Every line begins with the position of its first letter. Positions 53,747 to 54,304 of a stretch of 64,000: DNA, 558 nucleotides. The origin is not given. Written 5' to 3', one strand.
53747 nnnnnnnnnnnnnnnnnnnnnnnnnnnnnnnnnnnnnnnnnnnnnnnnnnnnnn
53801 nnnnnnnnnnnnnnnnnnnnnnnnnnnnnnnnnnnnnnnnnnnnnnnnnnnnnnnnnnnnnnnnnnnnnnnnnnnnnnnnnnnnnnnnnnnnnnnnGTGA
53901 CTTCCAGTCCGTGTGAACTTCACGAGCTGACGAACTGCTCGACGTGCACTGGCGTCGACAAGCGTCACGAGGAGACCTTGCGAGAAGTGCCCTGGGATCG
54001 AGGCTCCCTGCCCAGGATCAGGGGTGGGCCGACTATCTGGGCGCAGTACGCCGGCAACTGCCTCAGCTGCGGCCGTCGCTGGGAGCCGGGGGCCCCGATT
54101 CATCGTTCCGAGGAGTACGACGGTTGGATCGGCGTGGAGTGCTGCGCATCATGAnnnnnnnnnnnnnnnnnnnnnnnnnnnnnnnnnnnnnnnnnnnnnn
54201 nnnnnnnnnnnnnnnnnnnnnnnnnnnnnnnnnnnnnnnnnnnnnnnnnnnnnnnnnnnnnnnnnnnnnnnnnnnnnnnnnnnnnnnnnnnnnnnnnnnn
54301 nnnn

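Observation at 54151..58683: Plus-strand module: zinc-ribbon/dual-specificity phosphatase, MazG, J-domain-like protein and EEP-fold protein in one coupled gene string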

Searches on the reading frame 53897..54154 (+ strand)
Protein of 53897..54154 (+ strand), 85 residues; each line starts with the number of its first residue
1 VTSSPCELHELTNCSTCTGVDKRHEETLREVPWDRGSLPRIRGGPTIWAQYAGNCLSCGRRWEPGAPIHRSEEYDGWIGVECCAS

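Call 5: search_protein_families(library=pfam, max_evalue=0.1, proteins=[window:53897-54154:+])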
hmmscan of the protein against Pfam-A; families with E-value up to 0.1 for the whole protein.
window:53897-54154:+ (85 aa): 0 families

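Call 6: search_protein_families(library=phrogs, max_evalue=0.01, proteins=[window:53897-54154:+])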
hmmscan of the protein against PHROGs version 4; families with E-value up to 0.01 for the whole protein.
window:53897-54154:+ (85 aa): 1 family
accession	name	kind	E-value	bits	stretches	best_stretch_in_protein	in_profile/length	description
phrog_1581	-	unknown function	1e-05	26.4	1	26-84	79-135/176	-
